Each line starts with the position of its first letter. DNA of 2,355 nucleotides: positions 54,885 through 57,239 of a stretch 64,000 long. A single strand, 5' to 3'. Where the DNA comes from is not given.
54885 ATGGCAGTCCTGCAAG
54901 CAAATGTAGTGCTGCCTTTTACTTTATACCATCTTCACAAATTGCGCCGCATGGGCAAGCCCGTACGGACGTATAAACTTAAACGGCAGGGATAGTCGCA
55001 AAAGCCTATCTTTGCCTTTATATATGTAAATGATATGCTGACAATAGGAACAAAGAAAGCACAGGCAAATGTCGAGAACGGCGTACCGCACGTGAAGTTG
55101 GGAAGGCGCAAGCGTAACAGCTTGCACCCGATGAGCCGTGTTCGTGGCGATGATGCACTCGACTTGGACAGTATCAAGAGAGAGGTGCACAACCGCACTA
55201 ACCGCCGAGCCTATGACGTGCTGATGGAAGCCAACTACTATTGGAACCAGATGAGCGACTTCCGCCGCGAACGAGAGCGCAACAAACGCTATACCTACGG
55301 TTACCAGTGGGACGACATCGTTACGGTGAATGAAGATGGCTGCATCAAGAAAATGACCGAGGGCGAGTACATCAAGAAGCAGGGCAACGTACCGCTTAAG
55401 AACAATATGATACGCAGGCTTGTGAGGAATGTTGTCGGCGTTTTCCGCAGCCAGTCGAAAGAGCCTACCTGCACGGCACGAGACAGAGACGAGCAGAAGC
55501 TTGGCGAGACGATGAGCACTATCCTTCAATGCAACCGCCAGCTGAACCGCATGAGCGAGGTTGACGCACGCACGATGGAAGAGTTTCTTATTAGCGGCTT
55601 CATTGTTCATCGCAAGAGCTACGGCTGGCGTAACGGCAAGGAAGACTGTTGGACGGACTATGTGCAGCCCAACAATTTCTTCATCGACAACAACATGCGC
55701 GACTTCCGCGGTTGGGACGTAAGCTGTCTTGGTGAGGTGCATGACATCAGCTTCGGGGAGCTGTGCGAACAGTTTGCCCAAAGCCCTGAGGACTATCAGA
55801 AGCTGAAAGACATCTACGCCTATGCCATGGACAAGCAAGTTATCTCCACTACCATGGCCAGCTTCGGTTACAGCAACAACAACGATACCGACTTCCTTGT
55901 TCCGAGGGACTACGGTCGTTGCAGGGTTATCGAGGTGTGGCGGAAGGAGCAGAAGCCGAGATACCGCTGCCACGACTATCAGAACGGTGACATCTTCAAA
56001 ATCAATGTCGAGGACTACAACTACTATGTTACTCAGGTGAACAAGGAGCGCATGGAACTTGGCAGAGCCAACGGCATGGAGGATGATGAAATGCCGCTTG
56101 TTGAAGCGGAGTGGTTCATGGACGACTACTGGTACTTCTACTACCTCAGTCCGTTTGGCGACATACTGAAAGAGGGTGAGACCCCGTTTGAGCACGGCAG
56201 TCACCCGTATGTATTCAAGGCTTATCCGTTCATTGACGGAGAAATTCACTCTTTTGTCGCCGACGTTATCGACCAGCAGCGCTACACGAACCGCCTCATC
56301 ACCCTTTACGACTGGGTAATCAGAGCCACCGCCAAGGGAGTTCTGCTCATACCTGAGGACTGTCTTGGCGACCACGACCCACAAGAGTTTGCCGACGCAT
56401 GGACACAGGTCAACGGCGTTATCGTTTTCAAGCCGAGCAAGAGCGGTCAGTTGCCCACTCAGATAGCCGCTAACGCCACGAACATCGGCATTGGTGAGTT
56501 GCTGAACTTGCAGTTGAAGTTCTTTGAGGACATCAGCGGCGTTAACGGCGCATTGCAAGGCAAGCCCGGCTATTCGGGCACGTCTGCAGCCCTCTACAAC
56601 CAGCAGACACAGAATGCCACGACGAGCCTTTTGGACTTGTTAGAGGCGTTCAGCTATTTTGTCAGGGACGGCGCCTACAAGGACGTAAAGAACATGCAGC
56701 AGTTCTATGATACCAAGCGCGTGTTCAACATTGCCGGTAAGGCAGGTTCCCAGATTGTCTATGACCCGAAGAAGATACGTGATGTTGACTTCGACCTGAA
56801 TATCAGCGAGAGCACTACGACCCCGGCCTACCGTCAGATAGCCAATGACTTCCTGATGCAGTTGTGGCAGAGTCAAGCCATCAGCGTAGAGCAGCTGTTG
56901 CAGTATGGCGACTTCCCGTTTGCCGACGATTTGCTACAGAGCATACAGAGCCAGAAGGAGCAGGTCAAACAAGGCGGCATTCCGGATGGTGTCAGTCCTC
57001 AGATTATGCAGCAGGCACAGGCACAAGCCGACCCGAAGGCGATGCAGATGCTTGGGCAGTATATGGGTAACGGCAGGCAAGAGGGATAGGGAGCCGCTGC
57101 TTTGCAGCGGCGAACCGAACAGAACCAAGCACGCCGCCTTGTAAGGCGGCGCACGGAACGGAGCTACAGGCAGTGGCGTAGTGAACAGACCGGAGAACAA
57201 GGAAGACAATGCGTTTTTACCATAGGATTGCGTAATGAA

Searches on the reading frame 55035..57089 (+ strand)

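Call 85: search_protein_families(library=pfam, proteins=[window:55035-57089:+], max_evalue=0.0001)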
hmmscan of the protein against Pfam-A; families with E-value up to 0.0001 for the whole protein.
window:55035-57089:+ (684 aa): 1 family
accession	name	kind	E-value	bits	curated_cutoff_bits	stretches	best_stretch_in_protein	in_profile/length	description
PF16510.12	P22_portal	-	3.1e-39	135.4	26.1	1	68-672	6-580/594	Phage P22-like portal protein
